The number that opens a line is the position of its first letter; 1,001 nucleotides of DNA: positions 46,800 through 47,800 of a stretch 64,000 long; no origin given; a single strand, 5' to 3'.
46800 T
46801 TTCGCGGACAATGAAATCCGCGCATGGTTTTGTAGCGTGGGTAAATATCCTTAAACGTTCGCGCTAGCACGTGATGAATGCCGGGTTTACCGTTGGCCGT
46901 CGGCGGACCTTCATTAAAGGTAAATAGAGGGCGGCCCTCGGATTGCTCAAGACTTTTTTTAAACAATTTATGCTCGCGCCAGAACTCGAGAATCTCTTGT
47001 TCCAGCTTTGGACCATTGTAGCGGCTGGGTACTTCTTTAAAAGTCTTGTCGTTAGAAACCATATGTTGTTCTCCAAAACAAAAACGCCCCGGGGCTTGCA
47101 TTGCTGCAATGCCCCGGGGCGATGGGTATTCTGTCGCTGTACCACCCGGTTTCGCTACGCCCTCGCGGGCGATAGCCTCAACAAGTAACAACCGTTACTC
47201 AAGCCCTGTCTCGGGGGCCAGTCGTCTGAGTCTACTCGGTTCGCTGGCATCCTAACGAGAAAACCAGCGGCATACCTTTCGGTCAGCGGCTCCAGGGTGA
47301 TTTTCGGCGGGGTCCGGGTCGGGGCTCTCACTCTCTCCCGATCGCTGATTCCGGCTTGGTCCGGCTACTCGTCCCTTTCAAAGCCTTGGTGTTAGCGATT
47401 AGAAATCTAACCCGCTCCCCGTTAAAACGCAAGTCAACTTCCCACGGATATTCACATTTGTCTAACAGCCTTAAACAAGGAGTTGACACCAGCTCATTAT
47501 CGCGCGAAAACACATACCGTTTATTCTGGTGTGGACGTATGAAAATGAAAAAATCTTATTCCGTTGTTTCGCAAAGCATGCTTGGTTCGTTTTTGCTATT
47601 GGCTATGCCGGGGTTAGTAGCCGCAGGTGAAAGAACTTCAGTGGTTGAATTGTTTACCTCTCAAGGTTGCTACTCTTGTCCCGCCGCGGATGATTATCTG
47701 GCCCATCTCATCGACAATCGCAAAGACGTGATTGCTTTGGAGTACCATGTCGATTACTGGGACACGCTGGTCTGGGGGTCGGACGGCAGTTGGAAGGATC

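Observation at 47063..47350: Ile-specific T-box riboswitch in front of ileS in an apparently proteobacterial genome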

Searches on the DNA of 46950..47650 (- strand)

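Call 3: search_rna_families(source=window, start=46950, end=47650, threshold=evalue, max_evalue=10, show_alignments=5)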
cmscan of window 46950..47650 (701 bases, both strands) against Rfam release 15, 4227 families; matches with E-value up to 10: 8.
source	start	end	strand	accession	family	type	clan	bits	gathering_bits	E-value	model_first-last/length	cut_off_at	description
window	47112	47390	-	RF00230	T-box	Cis-reg; leader;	-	61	93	9.4e-13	1-219/219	no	T-box leader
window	47020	47121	+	RF02822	Srn266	Gene; sRNA;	-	23.8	63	0.2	1-112/112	no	Streptococcus RNA 266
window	47027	47123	+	RF02450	ncr1175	Gene; sRNA;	-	17.4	60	1.8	1-110/110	no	Bacillus sRNA ncr1175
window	47065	47127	+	RF02067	STnc310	Gene; sRNA;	-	16.9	40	2.2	1-61/61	no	Salmonella enterica sRNA STnc310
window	47085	47121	-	RF00784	mir-486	Gene; miRNA;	-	16.8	69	0.65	17-52/68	no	mir-486 microRNA precursor family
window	47424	47566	-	RF02672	SprX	Gene; sRNA;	-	15.5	80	0.96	1-151/151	no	Small pathogenicity island RNA X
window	47093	47182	-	RF00176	Tombus_3_IV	Cis-reg;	-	15.2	33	1.7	1-92/92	no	Tombusvirus 3' UTR region IV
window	47548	47578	-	RF00180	REN-SRE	Cis-reg;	-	11.1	41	9.5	1-37/37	no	Renin stability regulatory element (REN-SRE)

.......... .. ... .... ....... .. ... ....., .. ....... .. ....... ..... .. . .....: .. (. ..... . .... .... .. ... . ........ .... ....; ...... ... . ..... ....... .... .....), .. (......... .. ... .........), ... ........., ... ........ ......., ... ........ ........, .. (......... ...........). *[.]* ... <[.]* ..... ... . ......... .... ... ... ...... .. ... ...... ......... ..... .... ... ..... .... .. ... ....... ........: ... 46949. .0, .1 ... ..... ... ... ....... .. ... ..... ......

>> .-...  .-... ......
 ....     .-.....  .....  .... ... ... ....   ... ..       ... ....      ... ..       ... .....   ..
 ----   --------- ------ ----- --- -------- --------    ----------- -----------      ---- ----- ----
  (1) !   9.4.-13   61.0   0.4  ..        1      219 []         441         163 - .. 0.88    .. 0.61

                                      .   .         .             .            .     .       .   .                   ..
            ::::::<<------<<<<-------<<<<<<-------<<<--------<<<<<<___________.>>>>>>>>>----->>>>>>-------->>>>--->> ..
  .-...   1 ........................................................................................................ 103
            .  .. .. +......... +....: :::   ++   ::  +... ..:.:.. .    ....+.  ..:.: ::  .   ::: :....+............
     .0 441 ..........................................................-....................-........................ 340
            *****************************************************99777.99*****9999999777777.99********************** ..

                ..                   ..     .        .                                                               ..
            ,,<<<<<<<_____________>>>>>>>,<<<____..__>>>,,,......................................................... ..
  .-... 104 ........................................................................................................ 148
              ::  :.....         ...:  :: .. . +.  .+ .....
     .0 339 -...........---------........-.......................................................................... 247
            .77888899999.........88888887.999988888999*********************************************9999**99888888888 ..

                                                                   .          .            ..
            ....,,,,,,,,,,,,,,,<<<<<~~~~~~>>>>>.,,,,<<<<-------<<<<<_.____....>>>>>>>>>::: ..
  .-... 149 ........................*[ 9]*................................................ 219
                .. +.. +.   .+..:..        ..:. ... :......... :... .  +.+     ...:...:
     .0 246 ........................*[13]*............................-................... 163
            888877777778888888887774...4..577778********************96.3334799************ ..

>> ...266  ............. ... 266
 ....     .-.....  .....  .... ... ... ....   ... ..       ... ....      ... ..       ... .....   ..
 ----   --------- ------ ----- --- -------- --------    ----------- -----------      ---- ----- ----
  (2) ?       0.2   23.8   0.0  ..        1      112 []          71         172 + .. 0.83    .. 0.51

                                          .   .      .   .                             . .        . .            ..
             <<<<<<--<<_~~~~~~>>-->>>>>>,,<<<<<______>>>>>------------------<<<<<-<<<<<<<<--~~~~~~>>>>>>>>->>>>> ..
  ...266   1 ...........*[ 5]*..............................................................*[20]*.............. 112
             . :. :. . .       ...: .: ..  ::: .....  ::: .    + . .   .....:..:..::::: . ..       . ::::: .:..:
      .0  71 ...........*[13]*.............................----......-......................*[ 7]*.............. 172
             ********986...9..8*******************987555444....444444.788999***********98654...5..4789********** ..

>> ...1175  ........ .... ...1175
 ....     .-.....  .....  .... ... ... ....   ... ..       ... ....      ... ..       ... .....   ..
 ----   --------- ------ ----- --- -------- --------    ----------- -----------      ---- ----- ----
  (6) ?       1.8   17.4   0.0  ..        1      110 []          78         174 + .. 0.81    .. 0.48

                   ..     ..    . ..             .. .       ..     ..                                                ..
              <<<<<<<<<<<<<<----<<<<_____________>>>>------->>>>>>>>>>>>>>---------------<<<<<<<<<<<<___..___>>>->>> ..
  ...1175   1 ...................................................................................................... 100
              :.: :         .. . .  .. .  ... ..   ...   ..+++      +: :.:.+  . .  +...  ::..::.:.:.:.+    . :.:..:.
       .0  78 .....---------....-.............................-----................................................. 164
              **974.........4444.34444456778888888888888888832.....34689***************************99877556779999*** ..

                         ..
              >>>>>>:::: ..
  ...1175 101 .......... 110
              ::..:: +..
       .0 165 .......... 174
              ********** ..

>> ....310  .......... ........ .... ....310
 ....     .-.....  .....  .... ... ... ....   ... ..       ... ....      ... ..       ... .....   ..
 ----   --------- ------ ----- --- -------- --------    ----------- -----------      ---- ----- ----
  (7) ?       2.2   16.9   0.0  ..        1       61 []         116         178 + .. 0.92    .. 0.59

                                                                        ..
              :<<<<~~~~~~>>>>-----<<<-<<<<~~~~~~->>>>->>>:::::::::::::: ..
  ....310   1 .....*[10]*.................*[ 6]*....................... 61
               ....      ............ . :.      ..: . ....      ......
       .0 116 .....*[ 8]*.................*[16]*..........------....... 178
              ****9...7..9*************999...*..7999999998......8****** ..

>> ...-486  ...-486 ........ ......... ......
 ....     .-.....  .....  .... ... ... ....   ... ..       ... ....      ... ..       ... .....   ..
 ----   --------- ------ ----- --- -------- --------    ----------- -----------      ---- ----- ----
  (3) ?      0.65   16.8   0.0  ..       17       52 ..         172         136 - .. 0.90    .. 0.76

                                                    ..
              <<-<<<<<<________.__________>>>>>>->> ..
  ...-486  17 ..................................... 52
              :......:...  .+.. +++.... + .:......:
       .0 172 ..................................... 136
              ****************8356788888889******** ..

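Call 35: build_rna_model(alignment_id=A1, structure=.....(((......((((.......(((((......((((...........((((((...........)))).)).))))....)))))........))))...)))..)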
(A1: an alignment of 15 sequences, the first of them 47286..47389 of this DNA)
Model R1 built from alignment A1 (15 sequences, 109 columns); structure: as given.
model positions 104; base pairs 22; branch points 0; effective number of sequences 1.63; information 0.589 bits per position. Calibrated on 0.2 Mb of random sequence (short: E-values are rough).
structure used (alignment columns):
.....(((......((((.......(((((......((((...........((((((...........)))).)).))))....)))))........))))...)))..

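Call 36: search_with_rna_model(model_id=R1, sources=[window, L001, L002, L003, L004, L005, L006, L007, L008, L009, L010, L011, L012, L013, L014, L015, L016, L017, L018, L019, L020, L021, L022, L023, L024, L025, L026, L027, L028, L029, L030, L031, L032, L033, L034, L035, L036, L037, L038, L039, L040, L041, L042, L043, L044, L045, L046, L047, L048, L049, L050, L051, L052, L053, L054, L055, L056, L057, L058, L059, L060, L061, L062, L063, L064, L065, L066, L067, L068, L069, L070, L071, L072, L073, L074, L075, L076, L077, L078, L079, L080], max_evalue=0.01, make_alignment=true)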
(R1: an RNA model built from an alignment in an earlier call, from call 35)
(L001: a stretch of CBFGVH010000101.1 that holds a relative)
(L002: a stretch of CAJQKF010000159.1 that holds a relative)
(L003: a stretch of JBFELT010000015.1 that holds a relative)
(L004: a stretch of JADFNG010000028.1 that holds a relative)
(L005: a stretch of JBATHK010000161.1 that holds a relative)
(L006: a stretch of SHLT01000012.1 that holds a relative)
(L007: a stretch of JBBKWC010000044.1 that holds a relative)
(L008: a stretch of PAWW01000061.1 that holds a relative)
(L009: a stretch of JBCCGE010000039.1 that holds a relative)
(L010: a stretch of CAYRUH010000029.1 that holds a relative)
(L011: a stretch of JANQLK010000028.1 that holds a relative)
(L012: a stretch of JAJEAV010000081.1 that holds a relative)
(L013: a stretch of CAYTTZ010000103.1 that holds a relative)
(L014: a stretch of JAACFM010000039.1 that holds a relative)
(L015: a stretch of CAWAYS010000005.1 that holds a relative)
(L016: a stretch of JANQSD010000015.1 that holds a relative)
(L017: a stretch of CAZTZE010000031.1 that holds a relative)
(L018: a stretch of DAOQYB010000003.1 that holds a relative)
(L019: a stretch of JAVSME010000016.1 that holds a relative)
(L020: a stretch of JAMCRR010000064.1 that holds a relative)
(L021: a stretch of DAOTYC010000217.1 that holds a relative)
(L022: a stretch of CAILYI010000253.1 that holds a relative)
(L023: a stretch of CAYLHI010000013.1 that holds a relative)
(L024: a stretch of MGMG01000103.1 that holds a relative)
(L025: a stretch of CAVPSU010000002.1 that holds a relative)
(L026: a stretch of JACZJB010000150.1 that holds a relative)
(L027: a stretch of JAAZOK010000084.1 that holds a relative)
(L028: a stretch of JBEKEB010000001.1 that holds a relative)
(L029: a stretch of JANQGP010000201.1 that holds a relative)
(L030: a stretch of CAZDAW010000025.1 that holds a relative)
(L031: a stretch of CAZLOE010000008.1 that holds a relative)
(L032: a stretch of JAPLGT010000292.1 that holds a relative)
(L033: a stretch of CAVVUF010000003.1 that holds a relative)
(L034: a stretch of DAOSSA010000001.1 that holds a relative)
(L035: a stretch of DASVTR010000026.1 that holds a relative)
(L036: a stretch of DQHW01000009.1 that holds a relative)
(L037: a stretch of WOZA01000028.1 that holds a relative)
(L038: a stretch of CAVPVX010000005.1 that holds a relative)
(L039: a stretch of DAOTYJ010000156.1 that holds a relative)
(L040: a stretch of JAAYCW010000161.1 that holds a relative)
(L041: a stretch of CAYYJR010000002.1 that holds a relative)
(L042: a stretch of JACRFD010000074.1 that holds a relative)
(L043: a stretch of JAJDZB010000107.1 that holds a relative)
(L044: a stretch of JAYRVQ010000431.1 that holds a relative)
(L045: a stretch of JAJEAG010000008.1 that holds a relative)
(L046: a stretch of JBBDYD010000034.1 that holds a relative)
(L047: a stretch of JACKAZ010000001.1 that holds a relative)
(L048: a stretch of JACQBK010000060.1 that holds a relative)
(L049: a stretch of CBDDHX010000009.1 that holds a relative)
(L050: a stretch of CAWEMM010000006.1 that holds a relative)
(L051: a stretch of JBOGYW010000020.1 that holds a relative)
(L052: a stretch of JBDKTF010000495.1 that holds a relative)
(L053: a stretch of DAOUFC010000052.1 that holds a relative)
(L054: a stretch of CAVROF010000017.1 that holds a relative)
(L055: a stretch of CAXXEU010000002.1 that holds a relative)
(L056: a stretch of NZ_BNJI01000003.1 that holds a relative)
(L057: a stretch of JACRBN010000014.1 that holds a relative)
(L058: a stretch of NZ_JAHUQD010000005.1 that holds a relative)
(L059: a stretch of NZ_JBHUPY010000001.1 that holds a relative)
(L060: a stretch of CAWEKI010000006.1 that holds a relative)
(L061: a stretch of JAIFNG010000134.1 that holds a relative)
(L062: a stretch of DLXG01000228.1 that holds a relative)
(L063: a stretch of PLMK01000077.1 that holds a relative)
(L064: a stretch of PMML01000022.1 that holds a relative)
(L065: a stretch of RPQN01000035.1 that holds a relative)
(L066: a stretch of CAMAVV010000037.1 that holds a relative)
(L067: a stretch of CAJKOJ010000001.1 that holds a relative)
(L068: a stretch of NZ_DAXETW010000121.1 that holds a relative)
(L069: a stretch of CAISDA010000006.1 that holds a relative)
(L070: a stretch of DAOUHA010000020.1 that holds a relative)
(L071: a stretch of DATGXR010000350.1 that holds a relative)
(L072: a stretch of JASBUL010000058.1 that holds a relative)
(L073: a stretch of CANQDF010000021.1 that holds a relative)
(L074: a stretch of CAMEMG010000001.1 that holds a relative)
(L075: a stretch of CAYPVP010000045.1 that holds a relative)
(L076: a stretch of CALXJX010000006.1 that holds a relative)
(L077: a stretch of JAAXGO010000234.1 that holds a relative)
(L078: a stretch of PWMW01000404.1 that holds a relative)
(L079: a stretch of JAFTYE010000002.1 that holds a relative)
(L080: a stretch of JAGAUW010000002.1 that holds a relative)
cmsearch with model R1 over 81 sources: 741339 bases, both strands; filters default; matches with E-value up to 0.01: 49.
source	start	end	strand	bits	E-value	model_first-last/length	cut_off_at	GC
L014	2725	2828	+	111.8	3e-29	1-104/104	no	0.62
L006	2722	2825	+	109.7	1.3e-28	1-104/104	no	0.63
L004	2702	2805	+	109.3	1.6e-28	1-104/104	no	0.6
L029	2676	2779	+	108.4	3e-28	1-104/104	no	0.63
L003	2705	2808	+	108.2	3.4e-28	1-104/104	no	0.64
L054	2684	2788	+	108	3.9e-28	1-104/104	no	0.64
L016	2050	2153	+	106.5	1.1e-27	1-104/104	no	0.49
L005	2682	2785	+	105.1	2.7e-27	1-104/104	no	0.61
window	47286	47389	-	102.2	2e-26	1-104/104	no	0.64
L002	479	583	+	101.3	3.5e-26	1-104/104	no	0.43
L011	2697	2802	+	100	8.6e-26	1-104/104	no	0.71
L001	2665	2769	+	97.1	6e-25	1-104/104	no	0.68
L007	2721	2823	+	90.8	4.3e-23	1-104/104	no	0.63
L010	2694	2798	+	85.3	1.7e-21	1-104/104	no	0.7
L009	2611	2717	+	80.9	3.4e-20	1-104/104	no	0.53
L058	2529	2633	+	78.8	1.4e-19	1-104/104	no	0.53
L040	2401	2505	+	74.7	2.2e-18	1-104/104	no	0.63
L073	2737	2842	+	71.9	1.4e-17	1-104/104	no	0.57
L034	2702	2804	+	71.7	1.6e-17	1-104/104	no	0.56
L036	2713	2818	+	68.3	1.6e-16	1-104/104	no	0.42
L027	2714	2816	+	68.2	1.7e-16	1-104/104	no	0.48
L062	2692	2795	+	67.2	3.3e-16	1-104/104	no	0.61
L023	2734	2833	+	67.2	3.4e-16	1-104/104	no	0.39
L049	1397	1501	+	66.6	4.8e-16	1-104/104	no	0.56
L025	2695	2797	+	65.9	7.7e-16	1-104/104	no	0.55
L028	2534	2637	+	64.8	1.6e-15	1-104/104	no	0.6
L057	2618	2720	+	63.7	3.5e-15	1-104/104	no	0.59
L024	2677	2780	+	63.7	3.6e-15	1-104/104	no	0.53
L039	1967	2070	+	62.5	8e-15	1-104/104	no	0.7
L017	2616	2719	+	61.3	1.8e-14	1-104/104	no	0.59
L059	2694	2801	+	59.5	6.1e-14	1-104/104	no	0.56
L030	2667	2769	+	59.2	7.3e-14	1-104/104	no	0.63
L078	2688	2790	+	58.2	1.4e-13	1-104/104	no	0.54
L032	2714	2815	+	57.6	2.2e-13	1-104/104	no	0.49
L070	2683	2787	+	57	3.2e-13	1-104/104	no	0.53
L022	2712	2816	+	56.6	4.1e-13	1-104/104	no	0.57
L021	2489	2592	+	55.5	8.6e-13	1-104/104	no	0.64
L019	2706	2809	+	54.8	1.4e-12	1-104/104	no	0.6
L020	2698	2801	+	53.3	3.9e-12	1-104/104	no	0.62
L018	2743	2845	+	52.2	8.3e-12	1-104/104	no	0.54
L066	2660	2762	+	51.8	1.1e-11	1-104/104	no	0.71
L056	2622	2725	+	50.9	1.9e-11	1-104/104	no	0.56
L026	2719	2823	+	50.8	2.1e-11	1-104/104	no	0.53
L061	854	957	+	48.9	7.5e-11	1-104/104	no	0.5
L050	1686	1807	+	48.5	9.4e-11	1-104/104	no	0.59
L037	140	240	+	47.6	1.8e-10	1-104/104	no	0.6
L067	2742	2847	+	43.4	3.1e-09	1-104/104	no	0.42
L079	2767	2872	+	35.9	4.7e-07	1-104/104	no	0.52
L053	2732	2835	+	35.2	7.7e-07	1-104/104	no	0.59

Alignment A2: 49 matches aligned to the model, 149 columns, each read 5' to 3' on its own strand. Consensus structure (alignment columns), stored with it:
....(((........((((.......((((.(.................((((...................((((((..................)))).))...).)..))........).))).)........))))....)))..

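Call 53: search_with_rna_model(model_id=R1, sources=[L081, L082, L083, L084], max_evalue=0.01)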
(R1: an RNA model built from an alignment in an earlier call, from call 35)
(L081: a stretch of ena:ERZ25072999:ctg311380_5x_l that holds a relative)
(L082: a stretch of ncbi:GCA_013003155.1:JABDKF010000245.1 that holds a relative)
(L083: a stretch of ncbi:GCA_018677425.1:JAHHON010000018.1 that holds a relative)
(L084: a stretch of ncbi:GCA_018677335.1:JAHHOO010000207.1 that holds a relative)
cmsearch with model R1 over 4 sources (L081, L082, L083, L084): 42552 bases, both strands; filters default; matches with E-value up to 0.01: 4.
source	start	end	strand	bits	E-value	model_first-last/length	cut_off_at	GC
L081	5676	5779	+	99.7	6.2e-27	1-104/104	no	0.63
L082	2729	2832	+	94.4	2.1e-25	1-104/104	no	0.62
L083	2729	2832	+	94.4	2.1e-25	1-104/104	no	0.62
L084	2729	2832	+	94.4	2.1e-25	1-104/104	no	0.62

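Call 70: search_with_rna_model(model_id=R1, sources=[L085, L086], max_evalue=0.01)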
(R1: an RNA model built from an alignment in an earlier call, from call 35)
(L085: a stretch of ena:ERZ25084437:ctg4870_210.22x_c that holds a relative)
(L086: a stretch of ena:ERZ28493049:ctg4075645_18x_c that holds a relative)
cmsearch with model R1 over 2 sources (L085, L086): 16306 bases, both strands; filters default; matches with E-value up to 0.01: 2.
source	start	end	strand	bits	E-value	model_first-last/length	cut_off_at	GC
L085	2211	2314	+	103.5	1.8e-28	1-104/104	no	0.62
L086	2176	2279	+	98.1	6.6e-27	1-104/104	no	0.62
